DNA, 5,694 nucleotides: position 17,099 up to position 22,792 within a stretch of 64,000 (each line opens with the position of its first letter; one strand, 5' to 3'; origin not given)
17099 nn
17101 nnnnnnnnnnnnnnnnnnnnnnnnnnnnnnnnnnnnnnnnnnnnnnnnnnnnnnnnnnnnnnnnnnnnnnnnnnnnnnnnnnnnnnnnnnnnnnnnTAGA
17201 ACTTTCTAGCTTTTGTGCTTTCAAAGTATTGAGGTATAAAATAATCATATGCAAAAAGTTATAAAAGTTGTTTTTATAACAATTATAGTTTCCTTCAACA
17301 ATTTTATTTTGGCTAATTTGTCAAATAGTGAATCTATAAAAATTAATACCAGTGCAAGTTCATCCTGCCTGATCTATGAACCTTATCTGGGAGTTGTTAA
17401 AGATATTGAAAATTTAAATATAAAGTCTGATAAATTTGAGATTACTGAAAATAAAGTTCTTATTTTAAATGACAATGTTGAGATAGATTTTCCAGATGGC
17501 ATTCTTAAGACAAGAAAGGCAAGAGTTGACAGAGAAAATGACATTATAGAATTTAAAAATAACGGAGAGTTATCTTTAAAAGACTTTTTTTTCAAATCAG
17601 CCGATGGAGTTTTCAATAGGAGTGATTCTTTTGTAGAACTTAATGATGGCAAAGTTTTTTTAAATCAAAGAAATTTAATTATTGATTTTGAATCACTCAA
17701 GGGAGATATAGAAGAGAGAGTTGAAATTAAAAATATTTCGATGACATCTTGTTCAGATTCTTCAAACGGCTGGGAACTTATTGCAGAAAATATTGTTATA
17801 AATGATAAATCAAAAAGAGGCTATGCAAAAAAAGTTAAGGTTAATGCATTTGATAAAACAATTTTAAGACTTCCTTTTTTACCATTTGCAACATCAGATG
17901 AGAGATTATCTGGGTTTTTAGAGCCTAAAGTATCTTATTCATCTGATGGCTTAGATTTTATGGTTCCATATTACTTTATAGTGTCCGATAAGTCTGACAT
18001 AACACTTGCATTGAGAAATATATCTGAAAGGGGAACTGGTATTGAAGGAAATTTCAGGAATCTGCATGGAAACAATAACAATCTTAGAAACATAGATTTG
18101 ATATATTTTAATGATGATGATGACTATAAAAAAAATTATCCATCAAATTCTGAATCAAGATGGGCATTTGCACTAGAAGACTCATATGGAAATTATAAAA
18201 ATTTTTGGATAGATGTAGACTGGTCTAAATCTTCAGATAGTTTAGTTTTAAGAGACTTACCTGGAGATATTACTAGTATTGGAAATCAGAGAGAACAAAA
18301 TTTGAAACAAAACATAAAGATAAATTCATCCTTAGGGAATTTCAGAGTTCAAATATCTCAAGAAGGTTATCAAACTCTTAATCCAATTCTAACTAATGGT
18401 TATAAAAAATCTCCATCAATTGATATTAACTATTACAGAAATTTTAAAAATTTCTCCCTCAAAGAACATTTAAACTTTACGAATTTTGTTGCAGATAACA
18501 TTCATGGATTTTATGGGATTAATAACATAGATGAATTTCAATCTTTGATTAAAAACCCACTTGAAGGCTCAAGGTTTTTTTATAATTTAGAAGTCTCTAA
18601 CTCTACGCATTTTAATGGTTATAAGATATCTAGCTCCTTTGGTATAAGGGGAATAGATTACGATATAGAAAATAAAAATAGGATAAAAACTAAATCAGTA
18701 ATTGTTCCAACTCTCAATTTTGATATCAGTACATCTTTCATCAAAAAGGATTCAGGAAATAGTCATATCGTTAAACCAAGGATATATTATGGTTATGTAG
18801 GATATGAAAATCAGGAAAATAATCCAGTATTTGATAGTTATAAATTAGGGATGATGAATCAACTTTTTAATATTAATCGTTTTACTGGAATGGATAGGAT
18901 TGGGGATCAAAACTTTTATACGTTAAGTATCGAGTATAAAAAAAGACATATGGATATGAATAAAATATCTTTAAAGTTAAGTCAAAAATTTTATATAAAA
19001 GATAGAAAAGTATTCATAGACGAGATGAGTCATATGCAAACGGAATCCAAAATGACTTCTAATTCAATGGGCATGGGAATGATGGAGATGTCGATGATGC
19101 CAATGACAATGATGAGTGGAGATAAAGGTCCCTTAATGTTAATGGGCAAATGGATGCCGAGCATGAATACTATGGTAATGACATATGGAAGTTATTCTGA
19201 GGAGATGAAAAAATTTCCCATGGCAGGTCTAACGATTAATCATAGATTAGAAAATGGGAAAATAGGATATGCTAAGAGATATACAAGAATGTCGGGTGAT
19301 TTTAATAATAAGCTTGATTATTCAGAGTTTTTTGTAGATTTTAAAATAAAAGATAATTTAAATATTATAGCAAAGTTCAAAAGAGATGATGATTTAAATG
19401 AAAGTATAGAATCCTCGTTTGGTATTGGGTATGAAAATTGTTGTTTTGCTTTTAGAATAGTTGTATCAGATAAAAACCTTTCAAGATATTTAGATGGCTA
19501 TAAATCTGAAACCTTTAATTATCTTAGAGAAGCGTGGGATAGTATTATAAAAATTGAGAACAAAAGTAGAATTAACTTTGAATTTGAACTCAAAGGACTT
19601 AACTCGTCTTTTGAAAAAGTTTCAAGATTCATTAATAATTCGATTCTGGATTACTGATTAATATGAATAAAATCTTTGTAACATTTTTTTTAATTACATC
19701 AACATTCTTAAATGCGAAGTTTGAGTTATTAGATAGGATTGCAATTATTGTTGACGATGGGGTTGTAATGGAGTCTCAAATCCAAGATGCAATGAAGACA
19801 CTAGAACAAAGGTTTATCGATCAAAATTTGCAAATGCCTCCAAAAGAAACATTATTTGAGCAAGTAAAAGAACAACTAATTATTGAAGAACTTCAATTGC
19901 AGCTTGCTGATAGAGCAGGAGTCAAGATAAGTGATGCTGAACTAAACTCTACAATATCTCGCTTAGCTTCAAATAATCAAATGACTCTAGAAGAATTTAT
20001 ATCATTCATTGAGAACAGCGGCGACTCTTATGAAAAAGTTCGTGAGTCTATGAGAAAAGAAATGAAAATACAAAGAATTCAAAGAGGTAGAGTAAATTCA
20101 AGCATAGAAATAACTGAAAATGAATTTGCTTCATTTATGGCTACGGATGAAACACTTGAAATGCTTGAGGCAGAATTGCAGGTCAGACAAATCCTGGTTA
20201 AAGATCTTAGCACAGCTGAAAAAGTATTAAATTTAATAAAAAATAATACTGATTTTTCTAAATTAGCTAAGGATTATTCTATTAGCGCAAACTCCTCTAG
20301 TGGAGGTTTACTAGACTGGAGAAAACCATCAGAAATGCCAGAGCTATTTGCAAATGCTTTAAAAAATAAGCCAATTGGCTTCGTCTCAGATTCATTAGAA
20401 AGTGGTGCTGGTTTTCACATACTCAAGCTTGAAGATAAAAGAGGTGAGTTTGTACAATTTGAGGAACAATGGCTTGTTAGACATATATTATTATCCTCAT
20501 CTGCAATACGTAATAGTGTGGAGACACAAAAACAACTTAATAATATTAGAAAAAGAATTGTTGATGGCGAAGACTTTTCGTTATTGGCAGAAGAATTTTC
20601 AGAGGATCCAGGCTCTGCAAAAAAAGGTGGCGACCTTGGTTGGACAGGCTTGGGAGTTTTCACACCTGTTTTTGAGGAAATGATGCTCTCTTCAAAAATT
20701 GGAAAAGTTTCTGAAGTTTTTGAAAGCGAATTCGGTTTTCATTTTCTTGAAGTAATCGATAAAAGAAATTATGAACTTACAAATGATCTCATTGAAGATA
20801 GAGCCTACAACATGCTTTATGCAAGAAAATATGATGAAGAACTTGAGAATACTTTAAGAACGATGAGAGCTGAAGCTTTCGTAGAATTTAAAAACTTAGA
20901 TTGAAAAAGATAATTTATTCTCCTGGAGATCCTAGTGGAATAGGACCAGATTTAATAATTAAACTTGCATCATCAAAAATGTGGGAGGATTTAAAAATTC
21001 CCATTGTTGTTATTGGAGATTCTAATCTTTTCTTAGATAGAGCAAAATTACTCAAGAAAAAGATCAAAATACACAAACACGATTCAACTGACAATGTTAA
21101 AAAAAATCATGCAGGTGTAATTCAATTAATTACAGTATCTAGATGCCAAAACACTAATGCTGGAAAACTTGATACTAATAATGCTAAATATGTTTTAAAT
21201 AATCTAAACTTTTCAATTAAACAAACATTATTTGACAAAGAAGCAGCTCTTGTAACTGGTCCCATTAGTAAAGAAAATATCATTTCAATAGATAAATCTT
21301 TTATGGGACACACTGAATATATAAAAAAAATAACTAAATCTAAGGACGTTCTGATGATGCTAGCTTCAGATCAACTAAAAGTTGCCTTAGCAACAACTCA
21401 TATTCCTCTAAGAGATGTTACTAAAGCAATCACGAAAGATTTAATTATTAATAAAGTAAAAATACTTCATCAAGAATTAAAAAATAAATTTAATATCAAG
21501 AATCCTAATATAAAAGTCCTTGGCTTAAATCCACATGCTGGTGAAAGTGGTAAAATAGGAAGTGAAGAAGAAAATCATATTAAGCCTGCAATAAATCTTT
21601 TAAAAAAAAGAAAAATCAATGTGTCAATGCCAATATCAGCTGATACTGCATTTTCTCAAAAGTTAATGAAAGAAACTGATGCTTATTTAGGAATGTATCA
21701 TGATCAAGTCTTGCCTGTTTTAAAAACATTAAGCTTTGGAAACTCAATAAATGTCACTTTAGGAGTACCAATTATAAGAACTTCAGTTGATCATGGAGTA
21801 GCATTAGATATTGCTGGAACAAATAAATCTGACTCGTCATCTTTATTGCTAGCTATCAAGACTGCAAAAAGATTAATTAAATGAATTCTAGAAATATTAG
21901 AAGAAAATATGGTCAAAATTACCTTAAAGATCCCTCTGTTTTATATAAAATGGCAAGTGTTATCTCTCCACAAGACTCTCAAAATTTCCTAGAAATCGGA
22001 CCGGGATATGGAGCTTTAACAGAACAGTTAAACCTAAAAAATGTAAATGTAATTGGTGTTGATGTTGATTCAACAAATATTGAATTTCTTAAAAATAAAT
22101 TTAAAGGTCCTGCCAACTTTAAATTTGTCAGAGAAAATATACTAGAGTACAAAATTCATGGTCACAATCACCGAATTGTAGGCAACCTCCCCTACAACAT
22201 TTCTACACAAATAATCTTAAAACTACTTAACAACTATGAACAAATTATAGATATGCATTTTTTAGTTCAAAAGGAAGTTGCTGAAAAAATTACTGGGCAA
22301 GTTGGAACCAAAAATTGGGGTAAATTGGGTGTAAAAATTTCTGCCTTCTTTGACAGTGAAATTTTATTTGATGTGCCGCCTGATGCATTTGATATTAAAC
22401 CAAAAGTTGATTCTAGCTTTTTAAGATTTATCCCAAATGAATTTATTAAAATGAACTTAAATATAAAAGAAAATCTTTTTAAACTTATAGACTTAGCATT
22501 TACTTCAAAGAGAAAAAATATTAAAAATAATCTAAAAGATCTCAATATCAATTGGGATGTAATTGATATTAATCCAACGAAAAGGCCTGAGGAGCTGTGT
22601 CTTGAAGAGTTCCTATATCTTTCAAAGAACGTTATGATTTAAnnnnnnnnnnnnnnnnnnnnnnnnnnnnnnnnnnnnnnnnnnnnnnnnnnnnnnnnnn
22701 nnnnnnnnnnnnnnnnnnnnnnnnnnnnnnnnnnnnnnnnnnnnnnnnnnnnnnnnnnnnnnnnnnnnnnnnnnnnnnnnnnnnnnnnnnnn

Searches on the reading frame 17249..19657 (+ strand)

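Call 73: search_protein_families(library=pfam, max_evalue=0.00001, proteins=[window:17249-19657:+])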
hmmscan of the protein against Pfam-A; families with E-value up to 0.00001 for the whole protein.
window:17249-19657:+ (802 aa): 1 family
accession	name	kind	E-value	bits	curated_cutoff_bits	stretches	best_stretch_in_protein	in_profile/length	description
PF04453.20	LptD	-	1e-31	111.1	22.4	1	303-616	2-291/384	LPS transport system D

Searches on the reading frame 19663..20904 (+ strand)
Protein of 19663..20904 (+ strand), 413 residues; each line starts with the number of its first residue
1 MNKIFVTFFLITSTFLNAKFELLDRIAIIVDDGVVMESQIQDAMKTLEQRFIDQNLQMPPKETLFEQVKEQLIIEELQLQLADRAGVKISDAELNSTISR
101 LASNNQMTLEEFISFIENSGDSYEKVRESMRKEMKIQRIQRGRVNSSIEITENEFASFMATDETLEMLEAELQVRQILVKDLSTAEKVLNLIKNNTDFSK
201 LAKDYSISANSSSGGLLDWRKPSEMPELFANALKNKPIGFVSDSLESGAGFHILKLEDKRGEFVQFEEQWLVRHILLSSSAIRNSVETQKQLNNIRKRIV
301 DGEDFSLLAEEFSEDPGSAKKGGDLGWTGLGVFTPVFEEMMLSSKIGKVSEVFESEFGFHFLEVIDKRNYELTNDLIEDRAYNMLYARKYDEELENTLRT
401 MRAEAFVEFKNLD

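Call 74: search_protein_families(library=pfam, max_evalue=0.00001, proteins=[window:19663-20904:+])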
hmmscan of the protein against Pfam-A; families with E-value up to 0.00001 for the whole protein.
window:19663-20904:+ (413 aa): 5 families
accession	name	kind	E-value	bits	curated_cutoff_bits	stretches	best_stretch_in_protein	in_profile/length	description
PF13616.12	Rotamase_3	-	1e-39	136.1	22.5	2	267-368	13-116/116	PPIC-type PPIASE domain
PF00639.27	Rotamase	-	8.2e-36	123.3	21.7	2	274-366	1-97/97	PPIC-type PPIASE domain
PF09312.16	SurA_N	-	1e-32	113.2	30.8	1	23-140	1-118/118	SurA N-terminal domain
PF13624.11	SurA_N_3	-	9e-10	39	27.2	1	25-140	40-162/162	SurA-like N-terminal domain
PF13145.12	Rotamase_2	-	4.3e-07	31.2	27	0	174-266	25-116/121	PPIC-type PPIASE domain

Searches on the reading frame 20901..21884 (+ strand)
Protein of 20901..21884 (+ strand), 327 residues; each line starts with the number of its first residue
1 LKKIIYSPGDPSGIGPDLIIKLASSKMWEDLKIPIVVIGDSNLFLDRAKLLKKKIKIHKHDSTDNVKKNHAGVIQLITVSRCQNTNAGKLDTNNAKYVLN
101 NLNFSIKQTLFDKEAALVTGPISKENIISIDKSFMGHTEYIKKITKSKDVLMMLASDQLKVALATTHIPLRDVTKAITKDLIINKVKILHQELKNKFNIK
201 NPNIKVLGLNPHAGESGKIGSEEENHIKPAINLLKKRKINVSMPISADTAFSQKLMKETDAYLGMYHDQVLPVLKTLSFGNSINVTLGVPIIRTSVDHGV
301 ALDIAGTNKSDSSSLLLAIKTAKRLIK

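Call 74: search_protein_families(library=pfam, max_evalue=0.00001, proteins=[window:20901-21884:+])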
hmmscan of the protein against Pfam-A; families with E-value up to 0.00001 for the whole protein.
window:20901-21884:+ (327 aa): 1 family
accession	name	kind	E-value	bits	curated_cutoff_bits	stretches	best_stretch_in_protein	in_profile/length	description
PF04166.17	PdxA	-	6.1e-97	324.9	27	1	34-322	5-286/286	Pyridoxal phosphate biosynthetic protein PdxA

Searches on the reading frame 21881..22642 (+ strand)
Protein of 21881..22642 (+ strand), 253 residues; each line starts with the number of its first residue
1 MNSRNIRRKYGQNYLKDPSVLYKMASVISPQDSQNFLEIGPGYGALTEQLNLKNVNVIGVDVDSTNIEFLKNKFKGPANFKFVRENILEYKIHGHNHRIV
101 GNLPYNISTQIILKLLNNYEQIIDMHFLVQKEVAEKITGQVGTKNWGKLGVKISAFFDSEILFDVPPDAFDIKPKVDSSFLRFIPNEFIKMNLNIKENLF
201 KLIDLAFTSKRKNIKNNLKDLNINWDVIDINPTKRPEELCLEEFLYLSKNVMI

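Call 74: search_protein_families(library=pfam, max_evalue=0.00001, proteins=[window:21881-22642:+])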
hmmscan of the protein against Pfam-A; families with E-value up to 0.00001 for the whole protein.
window:21881-22642:+ (253 aa): 1 family
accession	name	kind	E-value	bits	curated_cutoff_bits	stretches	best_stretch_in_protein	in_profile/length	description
PF00398.26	RrnaAD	-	7.8e-47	160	24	1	5-221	3-226/263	Ribosomal RNA adenine dimethylase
